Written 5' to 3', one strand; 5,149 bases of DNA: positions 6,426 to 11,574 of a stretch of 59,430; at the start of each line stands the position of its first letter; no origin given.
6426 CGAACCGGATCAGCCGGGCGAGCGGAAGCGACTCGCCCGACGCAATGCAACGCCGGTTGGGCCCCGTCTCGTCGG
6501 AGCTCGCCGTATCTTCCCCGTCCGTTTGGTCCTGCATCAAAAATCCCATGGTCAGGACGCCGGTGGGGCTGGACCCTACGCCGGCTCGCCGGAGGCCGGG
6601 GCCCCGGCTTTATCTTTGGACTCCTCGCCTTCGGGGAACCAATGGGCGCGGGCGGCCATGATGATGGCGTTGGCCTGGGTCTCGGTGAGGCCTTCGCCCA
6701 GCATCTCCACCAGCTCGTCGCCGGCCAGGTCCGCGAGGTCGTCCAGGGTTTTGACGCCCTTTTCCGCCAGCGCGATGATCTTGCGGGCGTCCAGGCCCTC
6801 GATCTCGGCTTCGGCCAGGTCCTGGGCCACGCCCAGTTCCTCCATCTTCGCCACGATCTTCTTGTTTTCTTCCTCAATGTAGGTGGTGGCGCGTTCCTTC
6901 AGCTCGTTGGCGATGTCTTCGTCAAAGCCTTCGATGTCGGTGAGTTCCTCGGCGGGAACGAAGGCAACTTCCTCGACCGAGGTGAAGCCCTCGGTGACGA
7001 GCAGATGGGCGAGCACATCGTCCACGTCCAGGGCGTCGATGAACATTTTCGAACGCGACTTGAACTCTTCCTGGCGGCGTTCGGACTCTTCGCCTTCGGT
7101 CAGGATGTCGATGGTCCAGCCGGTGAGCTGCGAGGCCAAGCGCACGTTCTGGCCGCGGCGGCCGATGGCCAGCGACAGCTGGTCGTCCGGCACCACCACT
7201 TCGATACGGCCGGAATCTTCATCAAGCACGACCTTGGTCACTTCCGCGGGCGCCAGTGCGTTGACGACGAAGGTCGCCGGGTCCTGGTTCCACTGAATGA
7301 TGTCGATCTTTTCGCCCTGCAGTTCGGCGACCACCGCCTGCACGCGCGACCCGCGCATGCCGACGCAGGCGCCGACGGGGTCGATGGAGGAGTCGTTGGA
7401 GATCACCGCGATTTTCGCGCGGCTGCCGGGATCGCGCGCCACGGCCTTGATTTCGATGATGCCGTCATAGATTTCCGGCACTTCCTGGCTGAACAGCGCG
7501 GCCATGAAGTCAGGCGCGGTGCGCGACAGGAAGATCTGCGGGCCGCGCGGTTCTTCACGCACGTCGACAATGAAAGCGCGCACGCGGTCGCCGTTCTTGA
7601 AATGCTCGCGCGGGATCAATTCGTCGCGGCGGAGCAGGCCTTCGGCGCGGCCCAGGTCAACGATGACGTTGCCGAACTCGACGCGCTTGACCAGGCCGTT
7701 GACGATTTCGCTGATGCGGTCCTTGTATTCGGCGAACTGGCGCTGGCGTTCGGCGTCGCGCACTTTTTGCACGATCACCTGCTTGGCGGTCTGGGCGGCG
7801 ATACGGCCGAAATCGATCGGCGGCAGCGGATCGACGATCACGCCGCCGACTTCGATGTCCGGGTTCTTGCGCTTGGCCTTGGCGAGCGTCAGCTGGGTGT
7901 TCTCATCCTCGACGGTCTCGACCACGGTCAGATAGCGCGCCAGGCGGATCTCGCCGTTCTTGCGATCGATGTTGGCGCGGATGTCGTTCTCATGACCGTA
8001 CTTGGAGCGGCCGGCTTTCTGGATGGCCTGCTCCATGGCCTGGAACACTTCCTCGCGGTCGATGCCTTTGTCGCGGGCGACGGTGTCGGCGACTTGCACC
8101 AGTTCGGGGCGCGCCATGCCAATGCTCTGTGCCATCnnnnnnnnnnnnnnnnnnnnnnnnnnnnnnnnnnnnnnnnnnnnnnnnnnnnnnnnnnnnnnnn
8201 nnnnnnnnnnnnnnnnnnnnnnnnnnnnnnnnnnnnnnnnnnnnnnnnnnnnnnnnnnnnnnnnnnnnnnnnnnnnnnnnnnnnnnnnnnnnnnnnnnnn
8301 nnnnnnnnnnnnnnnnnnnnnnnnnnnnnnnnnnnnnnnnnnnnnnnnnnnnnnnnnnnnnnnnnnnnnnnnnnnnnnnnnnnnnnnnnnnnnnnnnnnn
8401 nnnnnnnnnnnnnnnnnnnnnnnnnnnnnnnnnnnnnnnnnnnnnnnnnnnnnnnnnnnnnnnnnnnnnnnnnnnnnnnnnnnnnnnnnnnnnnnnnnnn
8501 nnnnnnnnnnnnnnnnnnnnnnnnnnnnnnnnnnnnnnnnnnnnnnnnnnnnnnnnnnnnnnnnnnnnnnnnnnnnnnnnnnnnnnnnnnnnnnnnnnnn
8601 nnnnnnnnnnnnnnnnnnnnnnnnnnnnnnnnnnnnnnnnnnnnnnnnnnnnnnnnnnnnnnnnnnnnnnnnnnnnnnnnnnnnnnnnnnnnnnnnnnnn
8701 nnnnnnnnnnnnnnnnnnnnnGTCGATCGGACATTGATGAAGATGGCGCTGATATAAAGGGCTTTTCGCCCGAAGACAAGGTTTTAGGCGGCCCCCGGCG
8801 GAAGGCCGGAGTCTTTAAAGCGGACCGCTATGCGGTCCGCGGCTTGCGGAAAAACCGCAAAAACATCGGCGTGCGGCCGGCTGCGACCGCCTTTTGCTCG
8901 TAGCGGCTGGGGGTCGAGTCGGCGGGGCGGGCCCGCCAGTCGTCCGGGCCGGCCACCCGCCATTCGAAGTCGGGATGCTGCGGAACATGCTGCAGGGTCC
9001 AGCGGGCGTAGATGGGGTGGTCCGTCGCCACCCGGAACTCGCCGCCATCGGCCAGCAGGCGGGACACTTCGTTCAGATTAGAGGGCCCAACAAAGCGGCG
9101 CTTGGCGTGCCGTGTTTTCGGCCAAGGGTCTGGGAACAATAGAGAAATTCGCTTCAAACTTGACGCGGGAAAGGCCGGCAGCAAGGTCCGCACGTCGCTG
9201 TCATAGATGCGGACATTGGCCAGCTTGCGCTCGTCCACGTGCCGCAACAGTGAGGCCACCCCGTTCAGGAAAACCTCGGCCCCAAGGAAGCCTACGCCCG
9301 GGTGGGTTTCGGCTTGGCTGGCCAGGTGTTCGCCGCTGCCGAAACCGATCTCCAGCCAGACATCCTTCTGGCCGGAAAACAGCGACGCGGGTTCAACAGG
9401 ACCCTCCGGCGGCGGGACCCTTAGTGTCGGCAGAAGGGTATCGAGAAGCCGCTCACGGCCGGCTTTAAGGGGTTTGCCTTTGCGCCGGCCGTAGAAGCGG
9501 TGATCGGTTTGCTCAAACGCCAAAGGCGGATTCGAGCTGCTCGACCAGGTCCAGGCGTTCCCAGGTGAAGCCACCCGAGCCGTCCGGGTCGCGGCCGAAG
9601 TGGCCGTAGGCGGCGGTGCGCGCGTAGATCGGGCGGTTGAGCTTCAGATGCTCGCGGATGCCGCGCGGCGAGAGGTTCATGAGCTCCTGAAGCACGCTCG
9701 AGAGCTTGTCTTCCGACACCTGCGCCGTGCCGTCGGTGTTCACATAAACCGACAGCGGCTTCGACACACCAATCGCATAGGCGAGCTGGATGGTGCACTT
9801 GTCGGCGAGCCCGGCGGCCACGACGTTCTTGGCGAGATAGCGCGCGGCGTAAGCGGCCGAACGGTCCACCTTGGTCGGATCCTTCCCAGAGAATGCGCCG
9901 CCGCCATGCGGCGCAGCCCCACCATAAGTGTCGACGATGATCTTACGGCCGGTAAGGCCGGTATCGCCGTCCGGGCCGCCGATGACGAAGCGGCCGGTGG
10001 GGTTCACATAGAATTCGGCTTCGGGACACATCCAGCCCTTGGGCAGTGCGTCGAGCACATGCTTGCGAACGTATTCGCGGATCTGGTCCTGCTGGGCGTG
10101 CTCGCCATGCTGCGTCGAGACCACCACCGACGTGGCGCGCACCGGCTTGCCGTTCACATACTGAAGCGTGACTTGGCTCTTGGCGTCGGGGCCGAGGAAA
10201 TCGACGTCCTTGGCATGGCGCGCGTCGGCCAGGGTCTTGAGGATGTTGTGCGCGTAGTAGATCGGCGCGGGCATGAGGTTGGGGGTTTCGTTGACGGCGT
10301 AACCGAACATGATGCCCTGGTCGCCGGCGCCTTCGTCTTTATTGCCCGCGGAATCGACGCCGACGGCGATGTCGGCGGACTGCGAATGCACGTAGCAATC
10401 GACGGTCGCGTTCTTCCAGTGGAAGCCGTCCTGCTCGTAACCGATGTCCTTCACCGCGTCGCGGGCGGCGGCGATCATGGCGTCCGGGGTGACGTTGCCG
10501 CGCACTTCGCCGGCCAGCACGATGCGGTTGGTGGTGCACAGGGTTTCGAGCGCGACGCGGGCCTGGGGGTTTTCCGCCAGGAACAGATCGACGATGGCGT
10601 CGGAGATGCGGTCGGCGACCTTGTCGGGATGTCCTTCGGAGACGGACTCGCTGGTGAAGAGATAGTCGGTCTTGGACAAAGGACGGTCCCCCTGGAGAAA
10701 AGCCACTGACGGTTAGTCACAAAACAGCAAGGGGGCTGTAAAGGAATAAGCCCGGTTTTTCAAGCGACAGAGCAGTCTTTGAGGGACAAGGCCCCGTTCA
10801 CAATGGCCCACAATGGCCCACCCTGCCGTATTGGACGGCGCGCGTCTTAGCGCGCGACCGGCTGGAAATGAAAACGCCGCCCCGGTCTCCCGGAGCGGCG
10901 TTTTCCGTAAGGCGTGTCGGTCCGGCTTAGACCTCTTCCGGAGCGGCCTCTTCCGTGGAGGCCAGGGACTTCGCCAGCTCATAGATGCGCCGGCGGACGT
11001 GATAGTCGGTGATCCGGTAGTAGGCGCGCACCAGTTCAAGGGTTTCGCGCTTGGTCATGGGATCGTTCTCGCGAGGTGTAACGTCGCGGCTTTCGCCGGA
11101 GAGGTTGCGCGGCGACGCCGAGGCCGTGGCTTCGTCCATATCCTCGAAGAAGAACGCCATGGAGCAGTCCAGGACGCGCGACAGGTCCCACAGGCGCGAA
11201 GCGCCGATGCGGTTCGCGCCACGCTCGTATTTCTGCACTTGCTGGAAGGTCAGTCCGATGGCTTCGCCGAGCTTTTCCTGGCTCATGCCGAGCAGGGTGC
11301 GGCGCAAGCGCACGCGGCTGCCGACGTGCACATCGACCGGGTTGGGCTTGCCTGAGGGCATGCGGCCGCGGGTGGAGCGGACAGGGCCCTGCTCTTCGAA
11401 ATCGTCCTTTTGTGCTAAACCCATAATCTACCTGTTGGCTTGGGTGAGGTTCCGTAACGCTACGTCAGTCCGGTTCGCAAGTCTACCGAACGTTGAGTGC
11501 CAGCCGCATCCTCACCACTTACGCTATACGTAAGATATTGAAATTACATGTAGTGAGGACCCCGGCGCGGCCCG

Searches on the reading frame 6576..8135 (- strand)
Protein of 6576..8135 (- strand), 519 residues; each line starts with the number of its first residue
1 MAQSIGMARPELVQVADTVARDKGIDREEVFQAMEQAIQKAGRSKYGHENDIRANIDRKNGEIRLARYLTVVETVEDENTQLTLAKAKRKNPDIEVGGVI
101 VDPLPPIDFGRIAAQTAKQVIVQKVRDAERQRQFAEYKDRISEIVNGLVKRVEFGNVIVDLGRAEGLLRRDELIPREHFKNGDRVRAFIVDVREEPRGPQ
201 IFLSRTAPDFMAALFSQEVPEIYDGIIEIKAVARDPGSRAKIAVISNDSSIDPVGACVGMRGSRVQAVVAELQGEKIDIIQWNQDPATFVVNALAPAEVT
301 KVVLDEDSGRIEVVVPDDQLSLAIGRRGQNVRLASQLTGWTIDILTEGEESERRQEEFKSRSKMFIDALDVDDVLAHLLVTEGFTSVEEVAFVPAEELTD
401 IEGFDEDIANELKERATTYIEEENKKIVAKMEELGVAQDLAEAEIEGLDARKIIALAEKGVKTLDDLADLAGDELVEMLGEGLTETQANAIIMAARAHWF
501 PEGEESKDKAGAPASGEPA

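Call 79: search_protein_families(library=pfam, proteins=[window:6576-8135:-], max_evalue=0.00001)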
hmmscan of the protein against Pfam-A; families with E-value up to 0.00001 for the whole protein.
window:6576-8135:- (519 aa): 4 families
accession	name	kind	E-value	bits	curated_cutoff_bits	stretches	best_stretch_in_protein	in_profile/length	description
PF08529.16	NusA_N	-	9.8e-40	135.9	23.8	1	11-131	1-119/119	NusA N-terminal domain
PF13184.12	KH_5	-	2.5e-30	104.8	27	1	236-302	1-67/69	NusA-like KH domain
PF14520.12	HHH_5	-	4.2e-11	43.6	27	0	444-496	6-56/57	Helix-hairpin-helix domain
PF00575.29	S1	-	7.9e-06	26.6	22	0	139-199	2-69/74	S1 RNA binding domain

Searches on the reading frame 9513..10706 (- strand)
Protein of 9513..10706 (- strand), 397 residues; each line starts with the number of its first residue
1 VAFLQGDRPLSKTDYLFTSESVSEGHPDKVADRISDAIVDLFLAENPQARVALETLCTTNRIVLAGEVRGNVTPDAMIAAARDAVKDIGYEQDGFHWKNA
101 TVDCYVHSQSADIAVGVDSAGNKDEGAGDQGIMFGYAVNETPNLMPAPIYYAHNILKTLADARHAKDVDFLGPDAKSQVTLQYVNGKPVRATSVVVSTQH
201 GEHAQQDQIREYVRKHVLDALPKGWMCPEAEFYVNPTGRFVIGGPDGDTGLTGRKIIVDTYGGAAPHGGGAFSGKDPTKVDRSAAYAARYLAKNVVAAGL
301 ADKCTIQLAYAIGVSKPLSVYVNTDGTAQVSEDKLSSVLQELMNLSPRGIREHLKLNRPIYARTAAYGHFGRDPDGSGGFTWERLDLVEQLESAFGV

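Call 79: search_protein_families(library=pfam, proteins=[window:9513-10706:-], max_evalue=0.00001)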
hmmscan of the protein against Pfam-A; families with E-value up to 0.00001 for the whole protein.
window:9513-10706:- (397 aa): 3 families
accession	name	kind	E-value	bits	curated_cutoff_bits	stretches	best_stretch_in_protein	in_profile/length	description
PF02773.21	S-AdoMet_synt_C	-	6.1e-67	224.3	25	1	242-384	1-138/138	S-adenosylmethionine synthetase, C-terminal domain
PF02772.21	S-AdoMet_synt_M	-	1.7e-41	141.5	29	1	125-240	2-120/120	S-adenosylmethionine synthetase, central domain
PF00438.25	S-AdoMet_synt_N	-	8.3e-34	116.5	33.1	1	15-111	2-99/99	S-adenosylmethionine synthetase, N-terminal domain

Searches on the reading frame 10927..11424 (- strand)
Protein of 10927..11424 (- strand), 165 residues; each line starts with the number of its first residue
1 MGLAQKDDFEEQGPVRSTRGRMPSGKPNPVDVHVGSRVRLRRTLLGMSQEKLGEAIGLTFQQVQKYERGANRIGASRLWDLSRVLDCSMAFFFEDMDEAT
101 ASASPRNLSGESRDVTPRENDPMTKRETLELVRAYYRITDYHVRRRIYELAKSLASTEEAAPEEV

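Call 79: search_protein_families(library=pfam, proteins=[window:10927-11424:-], max_evalue=0.00001)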
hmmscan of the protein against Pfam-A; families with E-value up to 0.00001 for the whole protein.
window:10927-11424:- (165 aa): 1 family
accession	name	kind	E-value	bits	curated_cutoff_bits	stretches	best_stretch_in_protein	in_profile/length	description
PF01381.28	HTH_3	-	4.1e-13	49.6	23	1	39-92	2-55/55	Helix-turn-helix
